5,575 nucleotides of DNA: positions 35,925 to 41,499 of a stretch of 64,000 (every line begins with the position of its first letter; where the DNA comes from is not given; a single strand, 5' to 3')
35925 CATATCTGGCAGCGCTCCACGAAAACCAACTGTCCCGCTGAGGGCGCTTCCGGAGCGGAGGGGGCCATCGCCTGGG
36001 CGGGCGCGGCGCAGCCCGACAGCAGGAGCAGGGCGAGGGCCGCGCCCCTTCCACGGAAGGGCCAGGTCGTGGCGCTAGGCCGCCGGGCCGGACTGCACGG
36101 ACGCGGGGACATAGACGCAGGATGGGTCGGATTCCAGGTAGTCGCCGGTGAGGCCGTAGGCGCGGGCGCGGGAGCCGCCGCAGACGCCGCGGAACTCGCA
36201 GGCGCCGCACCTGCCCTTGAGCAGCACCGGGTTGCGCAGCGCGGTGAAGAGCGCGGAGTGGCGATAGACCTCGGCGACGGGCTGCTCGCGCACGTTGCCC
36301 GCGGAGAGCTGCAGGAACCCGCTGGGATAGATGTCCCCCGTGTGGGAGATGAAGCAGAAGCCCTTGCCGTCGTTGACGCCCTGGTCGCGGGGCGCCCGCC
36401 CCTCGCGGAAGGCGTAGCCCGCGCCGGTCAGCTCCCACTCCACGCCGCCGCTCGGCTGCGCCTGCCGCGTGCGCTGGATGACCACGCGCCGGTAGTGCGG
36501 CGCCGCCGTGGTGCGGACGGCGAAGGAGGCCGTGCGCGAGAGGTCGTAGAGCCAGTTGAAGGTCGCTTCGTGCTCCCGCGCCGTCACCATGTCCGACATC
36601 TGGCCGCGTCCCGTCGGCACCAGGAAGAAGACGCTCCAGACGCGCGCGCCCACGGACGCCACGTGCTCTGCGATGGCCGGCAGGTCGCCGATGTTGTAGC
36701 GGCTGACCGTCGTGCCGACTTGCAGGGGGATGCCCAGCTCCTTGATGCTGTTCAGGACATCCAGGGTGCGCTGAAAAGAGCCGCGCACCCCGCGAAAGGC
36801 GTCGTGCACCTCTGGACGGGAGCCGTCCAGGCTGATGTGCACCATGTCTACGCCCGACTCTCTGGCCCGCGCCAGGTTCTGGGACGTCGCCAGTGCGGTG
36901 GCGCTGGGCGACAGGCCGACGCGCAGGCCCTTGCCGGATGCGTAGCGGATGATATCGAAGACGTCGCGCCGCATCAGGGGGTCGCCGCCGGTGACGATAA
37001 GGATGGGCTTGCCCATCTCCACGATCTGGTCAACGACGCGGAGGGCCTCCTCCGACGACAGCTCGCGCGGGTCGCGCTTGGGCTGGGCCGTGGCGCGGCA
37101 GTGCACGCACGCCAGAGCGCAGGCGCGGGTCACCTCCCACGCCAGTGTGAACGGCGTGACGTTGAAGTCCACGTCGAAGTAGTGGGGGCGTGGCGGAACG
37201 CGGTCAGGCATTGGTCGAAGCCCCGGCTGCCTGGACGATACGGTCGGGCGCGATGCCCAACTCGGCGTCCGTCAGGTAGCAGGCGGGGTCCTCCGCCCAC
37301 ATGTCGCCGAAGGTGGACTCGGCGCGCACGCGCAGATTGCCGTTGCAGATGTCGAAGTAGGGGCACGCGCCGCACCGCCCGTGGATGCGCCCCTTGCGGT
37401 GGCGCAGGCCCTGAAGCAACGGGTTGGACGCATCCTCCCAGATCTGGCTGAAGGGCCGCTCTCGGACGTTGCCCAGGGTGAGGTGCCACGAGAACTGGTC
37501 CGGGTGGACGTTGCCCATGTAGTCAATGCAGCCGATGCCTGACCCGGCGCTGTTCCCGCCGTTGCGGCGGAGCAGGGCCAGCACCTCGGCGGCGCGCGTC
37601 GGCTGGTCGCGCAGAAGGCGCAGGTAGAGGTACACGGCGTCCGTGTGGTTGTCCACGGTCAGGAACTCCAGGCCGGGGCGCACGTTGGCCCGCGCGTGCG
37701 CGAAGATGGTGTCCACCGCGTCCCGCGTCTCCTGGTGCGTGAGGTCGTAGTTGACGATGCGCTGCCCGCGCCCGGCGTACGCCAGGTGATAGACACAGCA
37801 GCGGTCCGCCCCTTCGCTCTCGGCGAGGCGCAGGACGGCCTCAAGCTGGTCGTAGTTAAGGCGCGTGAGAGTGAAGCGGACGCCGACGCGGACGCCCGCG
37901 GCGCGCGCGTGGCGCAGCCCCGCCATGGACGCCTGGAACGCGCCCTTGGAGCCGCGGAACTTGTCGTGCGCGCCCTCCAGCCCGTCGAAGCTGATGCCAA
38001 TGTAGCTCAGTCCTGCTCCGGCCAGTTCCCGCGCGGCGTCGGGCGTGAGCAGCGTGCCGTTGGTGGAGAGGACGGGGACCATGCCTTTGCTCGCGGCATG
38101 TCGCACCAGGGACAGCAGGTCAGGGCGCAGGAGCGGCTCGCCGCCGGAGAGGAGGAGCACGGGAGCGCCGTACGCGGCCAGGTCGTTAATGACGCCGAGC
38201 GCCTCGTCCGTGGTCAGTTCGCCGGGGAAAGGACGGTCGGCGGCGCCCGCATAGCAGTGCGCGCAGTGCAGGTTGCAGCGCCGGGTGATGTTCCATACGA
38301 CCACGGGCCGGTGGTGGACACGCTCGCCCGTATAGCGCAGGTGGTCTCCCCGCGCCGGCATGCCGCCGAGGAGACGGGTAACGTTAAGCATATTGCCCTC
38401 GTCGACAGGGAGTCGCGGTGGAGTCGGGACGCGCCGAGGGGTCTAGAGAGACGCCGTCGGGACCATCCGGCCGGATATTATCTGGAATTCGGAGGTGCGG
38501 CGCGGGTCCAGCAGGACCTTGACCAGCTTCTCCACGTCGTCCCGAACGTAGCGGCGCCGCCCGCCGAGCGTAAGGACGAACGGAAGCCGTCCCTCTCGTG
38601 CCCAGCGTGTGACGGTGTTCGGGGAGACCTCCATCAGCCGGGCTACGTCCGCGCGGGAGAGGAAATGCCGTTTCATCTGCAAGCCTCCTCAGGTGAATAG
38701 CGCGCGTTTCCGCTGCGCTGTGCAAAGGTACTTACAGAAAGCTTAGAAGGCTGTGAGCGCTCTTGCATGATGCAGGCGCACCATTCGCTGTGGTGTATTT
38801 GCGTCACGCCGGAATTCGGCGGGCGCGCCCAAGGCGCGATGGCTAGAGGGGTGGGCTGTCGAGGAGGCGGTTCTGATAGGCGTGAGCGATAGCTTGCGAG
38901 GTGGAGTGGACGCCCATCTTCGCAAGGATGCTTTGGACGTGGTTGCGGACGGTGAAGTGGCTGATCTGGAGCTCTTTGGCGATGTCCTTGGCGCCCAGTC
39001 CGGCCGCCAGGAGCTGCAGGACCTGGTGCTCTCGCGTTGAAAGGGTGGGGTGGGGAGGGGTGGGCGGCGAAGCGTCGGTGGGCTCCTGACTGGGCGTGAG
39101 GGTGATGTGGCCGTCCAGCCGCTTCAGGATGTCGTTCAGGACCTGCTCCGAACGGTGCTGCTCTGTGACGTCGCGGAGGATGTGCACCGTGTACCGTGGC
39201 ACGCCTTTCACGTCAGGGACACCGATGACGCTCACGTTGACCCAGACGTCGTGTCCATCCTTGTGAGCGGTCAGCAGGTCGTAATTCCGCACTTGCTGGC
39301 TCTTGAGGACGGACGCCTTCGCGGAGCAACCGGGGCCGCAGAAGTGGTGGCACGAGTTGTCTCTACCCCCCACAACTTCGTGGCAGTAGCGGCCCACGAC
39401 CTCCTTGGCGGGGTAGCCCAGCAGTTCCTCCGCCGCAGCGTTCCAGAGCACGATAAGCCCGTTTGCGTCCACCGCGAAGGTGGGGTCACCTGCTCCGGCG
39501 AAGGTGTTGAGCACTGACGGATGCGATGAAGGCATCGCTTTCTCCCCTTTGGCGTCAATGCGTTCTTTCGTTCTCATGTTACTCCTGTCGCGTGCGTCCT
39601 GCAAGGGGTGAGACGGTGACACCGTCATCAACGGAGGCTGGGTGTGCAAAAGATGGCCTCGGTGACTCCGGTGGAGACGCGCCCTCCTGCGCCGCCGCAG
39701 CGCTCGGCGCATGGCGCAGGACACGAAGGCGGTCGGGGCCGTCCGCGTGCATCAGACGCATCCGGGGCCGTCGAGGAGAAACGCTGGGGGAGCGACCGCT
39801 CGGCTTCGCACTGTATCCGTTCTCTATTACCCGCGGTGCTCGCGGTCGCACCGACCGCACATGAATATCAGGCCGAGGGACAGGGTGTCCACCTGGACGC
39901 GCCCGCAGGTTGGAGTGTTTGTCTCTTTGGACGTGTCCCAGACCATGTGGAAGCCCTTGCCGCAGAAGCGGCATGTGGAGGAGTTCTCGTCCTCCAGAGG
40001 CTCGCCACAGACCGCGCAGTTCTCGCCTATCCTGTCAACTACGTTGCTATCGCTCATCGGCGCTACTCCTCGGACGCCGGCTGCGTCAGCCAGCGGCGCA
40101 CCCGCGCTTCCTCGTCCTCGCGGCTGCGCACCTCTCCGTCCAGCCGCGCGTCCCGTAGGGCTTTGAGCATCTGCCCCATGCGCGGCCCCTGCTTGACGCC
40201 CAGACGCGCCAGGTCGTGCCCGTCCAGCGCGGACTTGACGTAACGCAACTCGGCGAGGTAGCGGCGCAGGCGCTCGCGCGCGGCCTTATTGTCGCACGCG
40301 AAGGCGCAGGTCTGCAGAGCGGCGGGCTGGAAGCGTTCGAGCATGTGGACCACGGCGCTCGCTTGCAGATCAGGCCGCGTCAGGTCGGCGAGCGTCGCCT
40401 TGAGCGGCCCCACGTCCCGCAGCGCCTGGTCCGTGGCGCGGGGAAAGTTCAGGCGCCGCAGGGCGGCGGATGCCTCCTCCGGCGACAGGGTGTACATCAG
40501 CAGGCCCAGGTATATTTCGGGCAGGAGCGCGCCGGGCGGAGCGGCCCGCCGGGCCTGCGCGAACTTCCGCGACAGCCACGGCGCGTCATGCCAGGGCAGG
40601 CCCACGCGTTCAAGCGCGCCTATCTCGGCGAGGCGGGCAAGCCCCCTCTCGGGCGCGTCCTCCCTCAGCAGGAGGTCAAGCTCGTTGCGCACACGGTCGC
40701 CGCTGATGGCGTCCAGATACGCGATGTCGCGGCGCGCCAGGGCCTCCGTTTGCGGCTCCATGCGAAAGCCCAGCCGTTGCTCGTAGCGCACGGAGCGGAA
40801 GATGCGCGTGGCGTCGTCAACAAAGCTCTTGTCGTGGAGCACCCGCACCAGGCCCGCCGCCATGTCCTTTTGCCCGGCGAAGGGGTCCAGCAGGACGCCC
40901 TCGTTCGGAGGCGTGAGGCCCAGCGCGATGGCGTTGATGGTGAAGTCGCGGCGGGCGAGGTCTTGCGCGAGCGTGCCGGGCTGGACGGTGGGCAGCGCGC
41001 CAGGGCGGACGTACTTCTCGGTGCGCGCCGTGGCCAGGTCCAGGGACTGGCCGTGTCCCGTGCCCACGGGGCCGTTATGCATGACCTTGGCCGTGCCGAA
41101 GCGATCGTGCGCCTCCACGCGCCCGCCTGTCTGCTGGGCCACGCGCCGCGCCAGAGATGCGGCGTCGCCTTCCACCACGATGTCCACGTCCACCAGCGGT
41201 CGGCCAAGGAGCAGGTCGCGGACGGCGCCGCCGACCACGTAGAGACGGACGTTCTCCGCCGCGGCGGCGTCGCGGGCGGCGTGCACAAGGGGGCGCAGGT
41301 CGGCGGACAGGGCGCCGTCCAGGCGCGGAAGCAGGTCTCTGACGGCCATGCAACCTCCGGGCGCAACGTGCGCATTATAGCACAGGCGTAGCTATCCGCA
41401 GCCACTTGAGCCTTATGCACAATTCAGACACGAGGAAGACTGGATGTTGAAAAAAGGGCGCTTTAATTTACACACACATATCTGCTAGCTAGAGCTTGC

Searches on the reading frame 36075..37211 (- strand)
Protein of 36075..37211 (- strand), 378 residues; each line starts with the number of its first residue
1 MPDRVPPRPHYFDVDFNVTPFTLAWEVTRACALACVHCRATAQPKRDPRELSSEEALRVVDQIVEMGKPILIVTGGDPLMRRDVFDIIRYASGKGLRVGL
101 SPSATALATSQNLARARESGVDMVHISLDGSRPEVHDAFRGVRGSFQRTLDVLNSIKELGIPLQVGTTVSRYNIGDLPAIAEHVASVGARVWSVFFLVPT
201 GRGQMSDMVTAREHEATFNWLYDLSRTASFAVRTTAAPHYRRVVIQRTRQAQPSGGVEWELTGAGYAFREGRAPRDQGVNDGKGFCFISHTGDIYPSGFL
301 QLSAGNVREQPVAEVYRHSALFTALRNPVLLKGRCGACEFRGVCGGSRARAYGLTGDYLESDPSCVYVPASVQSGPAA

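Call 31: search_protein_families(library=ncbifam, proteins=[window:36075-37211:-], max_evalue=0.0001)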
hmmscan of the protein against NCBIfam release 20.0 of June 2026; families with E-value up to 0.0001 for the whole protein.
window:36075-37211:- (378 aa): 52 families (the best 25 are shown)
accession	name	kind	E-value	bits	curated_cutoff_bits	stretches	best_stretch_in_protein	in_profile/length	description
TIGR04053.2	TIGR04053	equivalog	4.3e-140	467.1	395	1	14-369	1-366/366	TIGR04053 family radical SAM/SPASM domain-containing protein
TIGR04545.1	rSAM_ahbD_hemeb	equivalog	2.3e-111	372.5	500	1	23-369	2-339/339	heme b synthase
TIGR04055.1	rSAM_NirJ2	equivalog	1.3e-68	232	500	1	23-367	2-324/326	putative heme d1 biosynthesis radical SAM protein NirJ2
TIGR04051.1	rSAM_NirJ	equivalog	1.2e-53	182.4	515.45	1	24-367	5-348/354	heme d1 biosynthesis radical SAM protein NirJ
TIGR04546.1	rSAM_ahbC_deAc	equivalog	7.1e-52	176.5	650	2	23-209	41-223/390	12,18-didecarboxysiroheme deacetylase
TIGR04054.1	rSAM_NirJ1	equivalog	3.7e-50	170.7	650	2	23-219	38-234/387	putative heme d1 biosynthesis radical SAM protein NirJ1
TIGR04347.1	pseudo_SAM_Halo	equivalog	1e-44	153.4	525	2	23-207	40-223/390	TIGR04347 family pseudo-SAM/SPASM protein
TIGR03962.1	mycofact_rSAM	equivalog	1.6e-42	145.9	265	2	19-223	10-214/339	mycofactocin radical SAM maturase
TIGR04303.1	GeoRSP_rSAM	equivalog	2.5e-38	132.5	400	2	19-180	3-160/325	GeoRSP system radical SAM/SPASM protein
TIGR02109.1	PQQ_syn_pqqE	equivalog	5e-37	127.7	381.35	2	19-190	5-175/358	pyrroloquinoline quinone biosynthesis protein PqqE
NF045574.1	sacti_mat_StsB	exception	7e-37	127.4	625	1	25-206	100-278/466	StsB family radical SAM/SPASM domain sactipeptide maturase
NF050035.1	rSAM_WgK_link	exception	1.4e-36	126.3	650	2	18-227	6-212/367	radical SAM/SPASM peptide maturase WgkB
TIGR03913.1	rad_SAM_trio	equivalog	2.1e-34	118.7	591.75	1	11-202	8-197/477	GDL motif peptide-associated radical SAM/SPASM maturase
TIGR04103.1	rSAM_nif11_3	equivalog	5.1e-31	107.7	725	1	24-347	8-324/412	nif11-class peptide radical SAM maturase 3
TIGR04340.1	rSAM_ACGX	hypoth_equivalog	8.5e-31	107.4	400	2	21-215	3-199/341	radical SAM/SPASM domain protein, ACGX system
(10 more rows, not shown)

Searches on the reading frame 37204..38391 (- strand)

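Call 31: search_protein_families(library=ncbifam, proteins=[window:37204-38391:-], max_evalue=0.0001)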
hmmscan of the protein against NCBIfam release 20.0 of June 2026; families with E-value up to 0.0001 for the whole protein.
window:37204-38391:- (395 aa): 61 families (the best 25 are shown)
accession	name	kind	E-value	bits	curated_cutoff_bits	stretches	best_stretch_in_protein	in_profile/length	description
TIGR04546.1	rSAM_ahbC_deAc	equivalog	1.4e-144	481.7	650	1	26-377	36-389/390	12,18-didecarboxysiroheme deacetylase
TIGR04054.1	rSAM_NirJ1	equivalog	2.7e-142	473.9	650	1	3-377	2-386/387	putative heme d1 biosynthesis radical SAM protein NirJ1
TIGR04051.1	rSAM_NirJ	equivalog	5.9e-128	426.7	515.45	1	28-379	1-354/354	heme d1 biosynthesis radical SAM protein NirJ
TIGR04347.1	pseudo_SAM_Halo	equivalog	1.4e-121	406.5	525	1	23-377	32-389/390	TIGR04347 family pseudo-SAM/SPASM protein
TIGR04545.1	rSAM_ahbD_hemeb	equivalog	4.8e-66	223.5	500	1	31-372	2-336/339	heme b synthase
TIGR04053.2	TIGR04053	equivalog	1e-64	219.1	395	1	26-372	4-363/366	TIGR04053 family radical SAM/SPASM domain-containing protein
TIGR04055.1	rSAM_NirJ2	equivalog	2.8e-58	198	500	1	30-372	1-323/326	putative heme d1 biosynthesis radical SAM protein NirJ2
TIGR03962.1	mycofact_rSAM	equivalog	5.6e-38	131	265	2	31-234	14-217/339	mycofactocin radical SAM maturase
TIGR04303.1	GeoRSP_rSAM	equivalog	1.6e-36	126.5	400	1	31-372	7-325/325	GeoRSP system radical SAM/SPASM protein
TIGR03913.1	rad_SAM_trio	equivalog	6.3e-35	120.5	591.75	1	29-378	18-359/477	GDL motif peptide-associated radical SAM/SPASM maturase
TIGR04103.1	rSAM_nif11_3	equivalog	5.9e-34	117.4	725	1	30-372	6-343/412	nif11-class peptide radical SAM maturase 3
NF045574.1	sacti_mat_StsB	exception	7.1e-34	117.4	625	1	31-220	98-285/466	StsB family radical SAM/SPASM domain sactipeptide maturase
TIGR02109.1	PQQ_syn_pqqE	equivalog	5.8e-33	114.3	381.35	1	31-246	9-227/358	pyrroloquinoline quinone biosynthesis protein PqqE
TIGR04133.1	rSAM_w_lipo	hypoth_equivalog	2.8e-31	108.7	425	1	23-231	18-230/350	TIGR04133 family radical SAM/SPASM protein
TIGR04251.1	SCM_rSAM_ScmF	equivalog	3.8e-31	108.8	400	1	33-371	8-339/353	SynChlorMet cassette radical SAM/SPASM protein ScmF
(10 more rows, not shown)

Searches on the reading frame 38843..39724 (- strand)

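Call 30: search_protein_families(library=ncbifam, proteins=[window:38843-39724:-], max_evalue=0.001)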
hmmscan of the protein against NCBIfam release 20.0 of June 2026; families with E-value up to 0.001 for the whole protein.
window:38843-39724:- (293 aa): 33 families (the best 25 are shown)
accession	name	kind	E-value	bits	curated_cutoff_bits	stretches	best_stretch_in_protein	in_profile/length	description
TIGR00229.1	sensory_box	domain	1.2e-16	60.9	22.9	1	78-196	14-126/126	PAS domain S-box protein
TIGR03541.1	reg_near_HchA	equivalog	1.8e-12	47.2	215.6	1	227-284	171-228/232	PA1136 family autoinducer-binding transcriptional regulator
TIGR03020.2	EpsA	equivalog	4.7e-12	46.1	170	1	225-284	188-247/247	XrtB/PEP-CTERM-associated transcriptional regulator EpsA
NF047785.1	respo_reg_MadR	equivalog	3.2e-11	43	300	1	224-285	145-206/209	MadR family response regulator transcription factor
NF052366.1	photon_PedR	equivalog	4.1e-11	42.9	120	1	227-275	2-50/74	photosynthetic electron transport-dependent transcriptional regulator PedR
NF052445.1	RespRegMctR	equivalog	4e-10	39.5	300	1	226-286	143-203/205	two-component system response regulator MctR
NF007935.0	PRK10651.1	equivalog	8.9e-10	38.1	250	1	227-286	155-214/216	two-component system response regulator NarL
NF003420.0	PRK04841.1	equivalog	4.2e-09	35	537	1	227-284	838-895/903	HTH-type transcriptional regulator MalT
NF011896.0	PRK15369.1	equivalog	4.6e-09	36.2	242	1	224-286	146-208/211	two component system response regulator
NF041232.1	BagY_FevT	exception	1.6e-08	33.8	700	1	228-281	297-350/367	LuxR family transcriptional regulator BagY/FevT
NF008467.0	PRK11359.1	equivalog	2.1e-08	32.7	857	1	82-203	149-265/800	oxygen-sensing cyclic-di-GMP phosphodiesterase DosP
NF010077.0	PRK13559.1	subfamily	4.9e-08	32.2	361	1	91-194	68-165/364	hypothetical protein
NF007403.0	PRK09935.1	equivalog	6e-08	32.5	271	1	227-287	149-209/210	fimbria biosynthesis transcriptional regulator FimZ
NF007708.0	PRK10403.1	equivalog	6.4e-08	32.3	343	1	224-280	150-206/215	nitrate/nitrite response regulator protein NarP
NF006900.1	PRK09390.1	equivalog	1.1e-07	31.6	255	1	227-280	142-195/203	response regulator FixJ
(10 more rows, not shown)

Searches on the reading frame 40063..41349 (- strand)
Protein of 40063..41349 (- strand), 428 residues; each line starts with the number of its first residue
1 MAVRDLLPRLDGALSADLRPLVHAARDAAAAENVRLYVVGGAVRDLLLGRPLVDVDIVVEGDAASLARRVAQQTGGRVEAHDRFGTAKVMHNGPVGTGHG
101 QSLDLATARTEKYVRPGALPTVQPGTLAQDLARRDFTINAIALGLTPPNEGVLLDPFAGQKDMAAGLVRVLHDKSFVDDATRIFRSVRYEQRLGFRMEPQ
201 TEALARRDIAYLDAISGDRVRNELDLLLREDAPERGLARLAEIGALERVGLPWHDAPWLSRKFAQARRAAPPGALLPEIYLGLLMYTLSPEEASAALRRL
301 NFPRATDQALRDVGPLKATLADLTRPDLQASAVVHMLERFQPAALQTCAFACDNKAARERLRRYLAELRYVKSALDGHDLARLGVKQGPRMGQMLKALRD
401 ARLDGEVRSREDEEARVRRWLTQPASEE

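Call 30: search_protein_families(library=ncbifam, proteins=[window:40063-41349:-], max_evalue=0.001)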
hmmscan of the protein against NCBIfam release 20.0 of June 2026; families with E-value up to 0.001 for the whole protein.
window:40063-41349:- (428 aa): 9 families
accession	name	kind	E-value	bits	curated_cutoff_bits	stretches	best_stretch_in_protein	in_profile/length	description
NF041569.1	A-tRNAntase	equivalog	2.9e-67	227.6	1440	2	33-247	479-689/880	A-adding tRNA nucleotidyltransferase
NF009814.0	PRK13299.1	equivalog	1.5e-39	136.2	290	1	36-422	23-391/396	CCA tRNA nucleotidyltransferase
TIGR02692.1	tRNA_CCA_actino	equivalog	3.2e-37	128.3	438.8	1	19-249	13-239/466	CCA tRNA nucleotidyltransferase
NF008137.0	PRK10885.1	equivalog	1.2e-25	90.2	451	1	35-249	2-206/409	multifunctional CCA addition/repair protein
NF009812.0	PRK13297.1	equivalog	5.2e-25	88.3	624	1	27-350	5-314/364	tRNA CCA-pyrophosphorylase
NF009813.0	PRK13298.1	equivalog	2.6e-19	69.4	606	1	35-247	2-204/417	tRNA CCA-pyrophosphorylase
TIGR01942.1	pcnB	subfamily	7.1e-18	64.6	305.65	1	36-224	32-212/425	polynucleotide adenylyltransferase PcnB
NF009811.0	PRK13296.1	equivalog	5.7e-13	48.5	469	1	35-193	2-145/360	CCA tRNA nucleotidyltransferase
NF008634.1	PRK11623.1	equivalog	3.4e-12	45.7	702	1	36-229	63-259/469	polynucleotide adenylyltransferase PcnB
